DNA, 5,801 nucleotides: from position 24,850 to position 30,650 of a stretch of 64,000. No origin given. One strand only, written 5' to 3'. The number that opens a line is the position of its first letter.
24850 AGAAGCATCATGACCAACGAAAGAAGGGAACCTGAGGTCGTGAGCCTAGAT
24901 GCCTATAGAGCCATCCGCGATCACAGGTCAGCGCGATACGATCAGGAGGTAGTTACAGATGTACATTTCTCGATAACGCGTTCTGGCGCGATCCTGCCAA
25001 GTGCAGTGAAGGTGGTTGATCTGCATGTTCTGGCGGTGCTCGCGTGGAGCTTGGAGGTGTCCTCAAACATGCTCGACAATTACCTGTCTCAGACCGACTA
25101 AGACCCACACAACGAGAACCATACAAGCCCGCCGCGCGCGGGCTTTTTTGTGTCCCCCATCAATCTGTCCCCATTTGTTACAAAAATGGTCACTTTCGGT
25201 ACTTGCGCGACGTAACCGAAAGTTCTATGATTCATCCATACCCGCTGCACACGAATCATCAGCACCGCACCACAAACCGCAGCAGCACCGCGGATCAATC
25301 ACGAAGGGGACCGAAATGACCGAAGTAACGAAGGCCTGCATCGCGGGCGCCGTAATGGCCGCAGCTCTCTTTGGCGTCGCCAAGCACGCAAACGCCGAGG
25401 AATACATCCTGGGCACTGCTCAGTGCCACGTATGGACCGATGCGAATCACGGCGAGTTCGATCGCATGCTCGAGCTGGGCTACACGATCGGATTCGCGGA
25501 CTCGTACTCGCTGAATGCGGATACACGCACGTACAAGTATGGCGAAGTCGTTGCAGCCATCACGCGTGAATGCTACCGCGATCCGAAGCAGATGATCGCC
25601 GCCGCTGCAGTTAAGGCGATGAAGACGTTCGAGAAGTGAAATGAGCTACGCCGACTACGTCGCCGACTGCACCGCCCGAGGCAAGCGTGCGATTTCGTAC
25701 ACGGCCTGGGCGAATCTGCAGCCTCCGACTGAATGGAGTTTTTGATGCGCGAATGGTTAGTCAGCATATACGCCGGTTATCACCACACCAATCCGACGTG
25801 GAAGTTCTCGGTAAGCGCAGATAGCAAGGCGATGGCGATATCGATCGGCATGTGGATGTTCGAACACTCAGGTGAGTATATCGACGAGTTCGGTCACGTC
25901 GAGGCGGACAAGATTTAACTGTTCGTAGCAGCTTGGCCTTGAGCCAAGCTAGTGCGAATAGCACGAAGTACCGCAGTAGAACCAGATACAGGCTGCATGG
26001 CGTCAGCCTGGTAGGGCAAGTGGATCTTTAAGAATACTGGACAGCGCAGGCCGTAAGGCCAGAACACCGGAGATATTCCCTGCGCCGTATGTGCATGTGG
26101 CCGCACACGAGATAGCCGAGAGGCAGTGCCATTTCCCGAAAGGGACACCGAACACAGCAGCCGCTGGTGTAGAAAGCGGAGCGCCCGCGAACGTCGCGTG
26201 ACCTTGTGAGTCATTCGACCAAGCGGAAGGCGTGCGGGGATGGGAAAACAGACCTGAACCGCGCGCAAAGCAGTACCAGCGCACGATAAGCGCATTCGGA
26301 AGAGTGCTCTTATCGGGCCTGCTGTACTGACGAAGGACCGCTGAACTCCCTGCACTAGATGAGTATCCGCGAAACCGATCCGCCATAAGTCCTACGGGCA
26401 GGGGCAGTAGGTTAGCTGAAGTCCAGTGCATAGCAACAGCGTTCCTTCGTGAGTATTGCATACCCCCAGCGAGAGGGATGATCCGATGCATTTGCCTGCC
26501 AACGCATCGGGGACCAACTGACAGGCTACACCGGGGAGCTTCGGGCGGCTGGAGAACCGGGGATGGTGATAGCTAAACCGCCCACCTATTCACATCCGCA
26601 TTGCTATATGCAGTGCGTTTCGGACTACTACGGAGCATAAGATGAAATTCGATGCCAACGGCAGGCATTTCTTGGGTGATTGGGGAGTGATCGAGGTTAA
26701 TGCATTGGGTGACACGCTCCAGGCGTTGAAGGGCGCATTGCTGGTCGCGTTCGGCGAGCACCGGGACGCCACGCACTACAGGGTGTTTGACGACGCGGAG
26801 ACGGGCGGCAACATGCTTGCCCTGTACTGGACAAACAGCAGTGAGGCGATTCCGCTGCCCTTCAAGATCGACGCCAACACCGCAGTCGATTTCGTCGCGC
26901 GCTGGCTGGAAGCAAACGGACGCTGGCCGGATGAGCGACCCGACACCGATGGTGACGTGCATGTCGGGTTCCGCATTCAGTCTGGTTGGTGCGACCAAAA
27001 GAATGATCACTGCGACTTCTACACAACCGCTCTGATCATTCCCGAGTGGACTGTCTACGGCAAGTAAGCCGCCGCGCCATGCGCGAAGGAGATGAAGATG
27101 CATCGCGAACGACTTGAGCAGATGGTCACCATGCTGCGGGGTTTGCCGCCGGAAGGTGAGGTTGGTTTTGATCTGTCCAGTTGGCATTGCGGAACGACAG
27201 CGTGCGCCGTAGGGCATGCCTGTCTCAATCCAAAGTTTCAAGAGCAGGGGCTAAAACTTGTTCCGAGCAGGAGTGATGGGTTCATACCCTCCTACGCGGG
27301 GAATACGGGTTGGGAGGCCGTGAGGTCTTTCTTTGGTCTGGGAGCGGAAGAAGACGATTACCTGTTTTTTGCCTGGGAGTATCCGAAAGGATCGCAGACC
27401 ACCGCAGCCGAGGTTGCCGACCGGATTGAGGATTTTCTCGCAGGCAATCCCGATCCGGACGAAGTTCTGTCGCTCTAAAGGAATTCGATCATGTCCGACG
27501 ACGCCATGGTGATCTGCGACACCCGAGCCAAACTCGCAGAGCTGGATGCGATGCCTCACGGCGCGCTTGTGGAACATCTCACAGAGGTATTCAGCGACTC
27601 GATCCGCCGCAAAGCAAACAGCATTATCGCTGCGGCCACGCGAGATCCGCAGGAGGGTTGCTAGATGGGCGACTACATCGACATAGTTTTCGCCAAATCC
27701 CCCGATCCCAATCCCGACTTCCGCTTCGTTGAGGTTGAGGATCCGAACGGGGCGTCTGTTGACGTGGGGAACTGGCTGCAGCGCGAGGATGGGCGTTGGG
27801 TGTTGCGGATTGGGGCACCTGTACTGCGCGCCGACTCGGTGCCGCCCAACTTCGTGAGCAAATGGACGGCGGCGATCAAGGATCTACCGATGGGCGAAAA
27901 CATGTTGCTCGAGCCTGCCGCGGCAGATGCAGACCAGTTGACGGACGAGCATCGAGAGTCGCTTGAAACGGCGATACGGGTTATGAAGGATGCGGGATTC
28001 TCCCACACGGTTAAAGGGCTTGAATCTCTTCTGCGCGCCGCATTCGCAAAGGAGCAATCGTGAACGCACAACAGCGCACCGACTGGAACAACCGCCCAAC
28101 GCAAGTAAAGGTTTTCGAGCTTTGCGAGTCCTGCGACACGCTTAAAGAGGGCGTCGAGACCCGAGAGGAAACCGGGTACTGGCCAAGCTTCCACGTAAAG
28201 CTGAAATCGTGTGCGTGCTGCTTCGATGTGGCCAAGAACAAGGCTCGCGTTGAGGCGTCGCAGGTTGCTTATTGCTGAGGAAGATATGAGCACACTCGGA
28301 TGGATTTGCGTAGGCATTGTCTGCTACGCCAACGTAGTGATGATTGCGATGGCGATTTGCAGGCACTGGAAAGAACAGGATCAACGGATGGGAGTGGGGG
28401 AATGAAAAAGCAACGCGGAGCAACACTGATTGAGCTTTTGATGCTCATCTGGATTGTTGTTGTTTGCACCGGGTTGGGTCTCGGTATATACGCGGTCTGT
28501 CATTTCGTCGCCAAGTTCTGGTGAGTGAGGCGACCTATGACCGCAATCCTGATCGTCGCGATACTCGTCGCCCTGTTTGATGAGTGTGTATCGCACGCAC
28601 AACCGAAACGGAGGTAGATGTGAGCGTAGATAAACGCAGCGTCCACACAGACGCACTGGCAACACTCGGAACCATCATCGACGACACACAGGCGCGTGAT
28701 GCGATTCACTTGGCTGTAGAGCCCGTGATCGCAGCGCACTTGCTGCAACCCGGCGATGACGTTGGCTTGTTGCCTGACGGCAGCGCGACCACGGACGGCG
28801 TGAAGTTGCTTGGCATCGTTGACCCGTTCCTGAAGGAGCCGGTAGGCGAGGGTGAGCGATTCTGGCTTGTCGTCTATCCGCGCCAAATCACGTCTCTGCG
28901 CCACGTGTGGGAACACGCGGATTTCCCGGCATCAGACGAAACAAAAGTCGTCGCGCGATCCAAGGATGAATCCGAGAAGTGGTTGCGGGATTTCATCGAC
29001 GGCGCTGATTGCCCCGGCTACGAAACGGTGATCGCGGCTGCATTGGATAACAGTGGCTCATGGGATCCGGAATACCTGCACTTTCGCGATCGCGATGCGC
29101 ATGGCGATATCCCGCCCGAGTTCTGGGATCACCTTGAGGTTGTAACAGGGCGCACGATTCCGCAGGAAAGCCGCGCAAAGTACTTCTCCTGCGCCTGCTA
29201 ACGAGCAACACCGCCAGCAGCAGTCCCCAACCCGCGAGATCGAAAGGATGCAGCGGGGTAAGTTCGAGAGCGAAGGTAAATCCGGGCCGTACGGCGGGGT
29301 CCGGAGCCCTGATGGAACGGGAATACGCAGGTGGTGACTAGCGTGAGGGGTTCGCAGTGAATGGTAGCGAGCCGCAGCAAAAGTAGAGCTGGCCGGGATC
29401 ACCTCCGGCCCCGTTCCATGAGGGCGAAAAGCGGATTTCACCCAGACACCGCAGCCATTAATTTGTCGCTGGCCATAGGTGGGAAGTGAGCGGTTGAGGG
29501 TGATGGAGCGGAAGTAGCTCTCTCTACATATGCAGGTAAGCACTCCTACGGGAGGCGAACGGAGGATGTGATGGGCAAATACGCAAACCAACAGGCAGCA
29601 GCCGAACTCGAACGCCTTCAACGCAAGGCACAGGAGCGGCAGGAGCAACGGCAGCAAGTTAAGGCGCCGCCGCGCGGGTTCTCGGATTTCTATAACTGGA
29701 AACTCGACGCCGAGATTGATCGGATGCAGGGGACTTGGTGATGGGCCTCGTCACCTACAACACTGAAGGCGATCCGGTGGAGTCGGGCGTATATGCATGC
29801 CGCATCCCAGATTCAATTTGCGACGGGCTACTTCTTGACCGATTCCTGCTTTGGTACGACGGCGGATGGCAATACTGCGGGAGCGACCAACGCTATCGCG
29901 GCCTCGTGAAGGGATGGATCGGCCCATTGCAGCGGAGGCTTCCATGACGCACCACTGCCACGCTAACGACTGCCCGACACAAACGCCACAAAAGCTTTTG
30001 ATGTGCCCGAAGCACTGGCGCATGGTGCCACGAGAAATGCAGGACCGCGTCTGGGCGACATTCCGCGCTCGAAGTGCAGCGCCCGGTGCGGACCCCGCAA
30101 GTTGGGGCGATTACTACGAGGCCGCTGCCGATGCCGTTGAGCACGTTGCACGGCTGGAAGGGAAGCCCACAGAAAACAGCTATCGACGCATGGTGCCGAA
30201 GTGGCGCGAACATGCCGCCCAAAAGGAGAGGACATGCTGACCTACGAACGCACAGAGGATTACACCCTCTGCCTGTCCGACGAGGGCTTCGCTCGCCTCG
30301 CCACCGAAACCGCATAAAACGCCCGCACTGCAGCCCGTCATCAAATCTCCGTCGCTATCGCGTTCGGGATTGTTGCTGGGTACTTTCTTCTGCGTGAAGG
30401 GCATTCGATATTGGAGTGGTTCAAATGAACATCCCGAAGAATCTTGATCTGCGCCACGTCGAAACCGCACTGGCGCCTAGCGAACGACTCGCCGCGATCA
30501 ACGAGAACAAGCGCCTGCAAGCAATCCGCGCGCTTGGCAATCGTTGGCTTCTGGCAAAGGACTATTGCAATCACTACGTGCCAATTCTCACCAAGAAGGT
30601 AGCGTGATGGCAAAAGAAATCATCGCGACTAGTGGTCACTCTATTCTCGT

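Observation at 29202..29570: Second structured noncoding block (about 370 nt) in the same early operon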

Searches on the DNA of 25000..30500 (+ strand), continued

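Call 97: search_with_rna_model(model_id=R2, sources=[L001, L003, L004, L005, L006, L007, L009, L011, L012, L013, L014, L015, L016, L017, L018, L019, L020, L021, L022, L023, L024, L025, L026, L027, L028, L029, L030, L031, L032, L033, L034, L035, L036, L037, L038, L039, L040, L041, L042, L043, L044, L045, L046, L047, L048, L049, L050, L051, L052, L053, L054, L055, L057, L058, L059, L060, L061, L063, L064, L065, L066], max_evalue=1)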
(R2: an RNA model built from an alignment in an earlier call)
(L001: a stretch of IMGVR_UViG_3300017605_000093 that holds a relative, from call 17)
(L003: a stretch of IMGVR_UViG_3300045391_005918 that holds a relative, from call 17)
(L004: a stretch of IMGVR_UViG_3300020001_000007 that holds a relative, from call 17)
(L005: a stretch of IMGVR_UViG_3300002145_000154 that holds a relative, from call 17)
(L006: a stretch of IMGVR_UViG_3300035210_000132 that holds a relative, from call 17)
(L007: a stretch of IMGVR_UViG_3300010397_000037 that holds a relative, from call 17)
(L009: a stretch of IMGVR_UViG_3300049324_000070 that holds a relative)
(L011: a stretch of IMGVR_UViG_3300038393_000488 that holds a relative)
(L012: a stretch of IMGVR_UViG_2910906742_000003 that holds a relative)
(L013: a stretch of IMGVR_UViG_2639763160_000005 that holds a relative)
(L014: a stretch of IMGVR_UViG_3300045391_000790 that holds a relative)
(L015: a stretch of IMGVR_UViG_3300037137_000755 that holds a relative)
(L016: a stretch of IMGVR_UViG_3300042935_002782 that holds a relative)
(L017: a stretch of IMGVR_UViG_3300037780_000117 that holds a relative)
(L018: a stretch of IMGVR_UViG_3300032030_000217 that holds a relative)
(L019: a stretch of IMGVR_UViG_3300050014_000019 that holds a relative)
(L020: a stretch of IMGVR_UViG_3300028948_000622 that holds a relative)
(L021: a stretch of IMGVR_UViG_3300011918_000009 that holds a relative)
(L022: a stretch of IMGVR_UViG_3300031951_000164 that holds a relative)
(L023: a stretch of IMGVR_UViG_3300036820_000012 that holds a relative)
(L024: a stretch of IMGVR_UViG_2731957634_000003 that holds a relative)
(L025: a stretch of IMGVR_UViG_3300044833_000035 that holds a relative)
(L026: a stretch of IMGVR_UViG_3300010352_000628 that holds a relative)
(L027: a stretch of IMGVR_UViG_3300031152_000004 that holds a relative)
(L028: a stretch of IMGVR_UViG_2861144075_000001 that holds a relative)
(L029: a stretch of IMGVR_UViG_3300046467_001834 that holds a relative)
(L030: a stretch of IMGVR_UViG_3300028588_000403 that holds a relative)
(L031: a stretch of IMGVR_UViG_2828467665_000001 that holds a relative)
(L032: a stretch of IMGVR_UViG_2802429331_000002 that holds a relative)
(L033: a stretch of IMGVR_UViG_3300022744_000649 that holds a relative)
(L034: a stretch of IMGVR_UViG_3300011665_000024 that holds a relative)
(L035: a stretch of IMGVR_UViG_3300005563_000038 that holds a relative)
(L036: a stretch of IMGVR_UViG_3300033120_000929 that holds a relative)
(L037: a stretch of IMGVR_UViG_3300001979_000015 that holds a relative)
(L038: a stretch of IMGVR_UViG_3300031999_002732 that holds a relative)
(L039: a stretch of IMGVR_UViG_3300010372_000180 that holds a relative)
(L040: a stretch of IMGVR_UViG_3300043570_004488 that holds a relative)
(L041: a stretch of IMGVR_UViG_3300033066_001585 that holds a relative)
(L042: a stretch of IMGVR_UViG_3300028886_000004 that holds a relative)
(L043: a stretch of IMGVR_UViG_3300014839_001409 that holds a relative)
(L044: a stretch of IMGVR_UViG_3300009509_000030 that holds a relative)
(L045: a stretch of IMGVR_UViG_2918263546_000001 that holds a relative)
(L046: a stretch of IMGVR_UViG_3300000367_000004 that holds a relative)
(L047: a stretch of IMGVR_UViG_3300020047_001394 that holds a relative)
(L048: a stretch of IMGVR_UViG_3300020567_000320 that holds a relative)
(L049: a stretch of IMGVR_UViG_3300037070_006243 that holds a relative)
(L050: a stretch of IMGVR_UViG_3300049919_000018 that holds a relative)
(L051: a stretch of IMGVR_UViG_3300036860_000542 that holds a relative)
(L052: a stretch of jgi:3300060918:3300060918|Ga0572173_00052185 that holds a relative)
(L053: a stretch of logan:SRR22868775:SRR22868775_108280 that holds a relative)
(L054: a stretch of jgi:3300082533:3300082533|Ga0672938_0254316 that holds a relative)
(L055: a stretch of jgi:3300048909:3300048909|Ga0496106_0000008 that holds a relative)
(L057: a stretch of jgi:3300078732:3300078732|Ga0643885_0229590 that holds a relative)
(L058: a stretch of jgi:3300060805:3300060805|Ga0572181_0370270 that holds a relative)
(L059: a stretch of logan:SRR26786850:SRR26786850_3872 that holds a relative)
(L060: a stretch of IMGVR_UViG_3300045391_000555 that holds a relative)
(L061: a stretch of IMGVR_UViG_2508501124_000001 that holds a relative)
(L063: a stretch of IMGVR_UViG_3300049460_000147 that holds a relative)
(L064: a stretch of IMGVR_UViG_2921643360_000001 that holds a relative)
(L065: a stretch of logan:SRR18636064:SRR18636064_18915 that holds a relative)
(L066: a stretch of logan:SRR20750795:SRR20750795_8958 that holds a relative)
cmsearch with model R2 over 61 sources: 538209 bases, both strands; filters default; matches with E-value up to 1: 8.
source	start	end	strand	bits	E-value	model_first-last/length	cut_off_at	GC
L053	784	884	+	52.8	1.3e-10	1-66/66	no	0.64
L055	4826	4926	+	50.5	5.1e-10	1-66/66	no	0.61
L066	591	659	+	48.4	1.7e-09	1-66/66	no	0.68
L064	2780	2851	+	47.3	3.2e-09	1-66/66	no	0.6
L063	2894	2964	+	32.2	1.9e-05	1-66/66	no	0.69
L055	4851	4920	-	20.5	0.016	21-60/66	no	0.63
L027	2488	2538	+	14.8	0.42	1-66/66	no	0.76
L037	9781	9823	-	13.9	0.74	1-66/66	no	0.7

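Call 99: search_rna_families(sources=[L053, L054, L058, L063, L064, L066, L061], threshold=evalue, max_evalue=5)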
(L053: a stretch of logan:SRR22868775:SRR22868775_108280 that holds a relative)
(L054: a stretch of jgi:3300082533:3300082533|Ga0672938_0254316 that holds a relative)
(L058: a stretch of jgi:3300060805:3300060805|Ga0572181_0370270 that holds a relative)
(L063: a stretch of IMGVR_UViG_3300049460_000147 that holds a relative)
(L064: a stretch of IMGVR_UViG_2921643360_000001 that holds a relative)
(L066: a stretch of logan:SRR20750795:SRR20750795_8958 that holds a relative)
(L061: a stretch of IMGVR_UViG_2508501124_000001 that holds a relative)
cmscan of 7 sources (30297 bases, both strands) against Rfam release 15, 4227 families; matches with E-value up to 5: 5.
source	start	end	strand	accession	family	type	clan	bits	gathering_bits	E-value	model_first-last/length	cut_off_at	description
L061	2599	2678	+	RF00513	Trp_leader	Cis-reg; leader;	-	24.7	41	0.52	1-100/100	no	Tryptophan operon leader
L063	5278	5352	-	RF03859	mir-6132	Gene; miRNA;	-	20.5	112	4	1-94/94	no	mir-6132 microRNA precursor family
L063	4521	4590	+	RF02916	atpB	Cis-reg;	-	19.4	37.4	2.5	1-128/128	no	atpB RNA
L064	36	68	+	RF01309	sR60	Gene; snRNA; snoRNA; CD-box;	CL00132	18.9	50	3.7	1-55/55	no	Small nucleolar RNA sR60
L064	5959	6016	-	RF01142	sR19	Gene; snRNA; snoRNA; CD-box;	-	18.8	45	1.9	1-63/63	no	Small nucleolar RNA sR19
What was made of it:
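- On Any Rfam 15 family (riboswitches, ribozymes, large ncRNAs such as GOLLD, ROOL and HEARO, leaders): No hit lies on the element in 7 homologous loci at E<=5 (call 99).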

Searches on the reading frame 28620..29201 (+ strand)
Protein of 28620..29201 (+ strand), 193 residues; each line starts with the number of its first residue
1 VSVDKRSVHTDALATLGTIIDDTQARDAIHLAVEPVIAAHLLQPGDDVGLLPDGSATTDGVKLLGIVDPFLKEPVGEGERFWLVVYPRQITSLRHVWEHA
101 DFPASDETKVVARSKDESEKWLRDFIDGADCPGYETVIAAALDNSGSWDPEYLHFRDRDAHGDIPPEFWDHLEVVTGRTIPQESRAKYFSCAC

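Call 15: search_protein_families(library=pfam, proteins=[window:28620-29201:+], max_evalue=0.01)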
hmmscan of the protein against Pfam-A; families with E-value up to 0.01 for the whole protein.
window:28620-29201:+ (193 aa): 0 families

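Call 16: find_encoding_contigs(protein=window:28620-29201:+, flank=6000, max_places=10)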
Protein window:28620-29201:+ (193 aa): no gene with exactly this product is on record in the collection.

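Call 17: find_related_loci(query=window:28620-29201:+, collection=viral_contigs, flank=4000)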
Query window:28620-29201:+ (193 aa) in viral_contigs; peptide patterns used: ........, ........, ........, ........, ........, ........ (x = any residue, [..] = any of these).
54 stretches matched a pattern; 7 encode a relative of the query (tblastn E <= 1e-3); 7 distinct loci.
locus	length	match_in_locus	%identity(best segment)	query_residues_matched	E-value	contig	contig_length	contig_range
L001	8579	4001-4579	60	6-193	3e-71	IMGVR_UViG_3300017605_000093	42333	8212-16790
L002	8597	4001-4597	57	1-193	1e-63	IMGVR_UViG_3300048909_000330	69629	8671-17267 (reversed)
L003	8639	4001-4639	45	1-193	2e-48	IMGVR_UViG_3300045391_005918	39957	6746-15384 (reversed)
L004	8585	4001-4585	46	4-180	3e-46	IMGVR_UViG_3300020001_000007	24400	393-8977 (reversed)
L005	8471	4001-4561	43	15-193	2e-44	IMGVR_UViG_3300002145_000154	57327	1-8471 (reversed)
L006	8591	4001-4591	44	4-193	1e-43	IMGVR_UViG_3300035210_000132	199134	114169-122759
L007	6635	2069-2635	46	2-193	1e-43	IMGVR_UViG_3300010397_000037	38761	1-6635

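Call 18: find_related_loci(query=window:28620-29201:+, collection=genome_contigs, flank=4000)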
Query window:28620-29201:+ (193 aa) in genome_contigs; peptide patterns used: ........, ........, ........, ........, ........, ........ (x = any residue, [..] = any of these).
600 stretches matched a pattern, but none encodes a relative of the query by tblastn (E <= 1e-3).

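Call 54: search_protein_families(library=phrogs, proteins=[window:28620-29201:+], max_evalue=0.001)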
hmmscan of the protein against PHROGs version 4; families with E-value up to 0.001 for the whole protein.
window:28620-29201:+ (193 aa): 2 families
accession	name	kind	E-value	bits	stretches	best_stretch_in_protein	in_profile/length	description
phrog_11912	-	unknown function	2e-62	211.9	2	3-120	4-125/226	-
phrog_17232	-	unknown function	1.3e-35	123.1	1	3-104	5-113/115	-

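Call 105: search_protein_families(library=padloc, proteins=[window:28620-29201:+], max_evalue=0.01)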
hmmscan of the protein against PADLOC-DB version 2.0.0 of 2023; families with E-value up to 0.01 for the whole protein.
window:28620-29201:+ (193 aa): 0 families
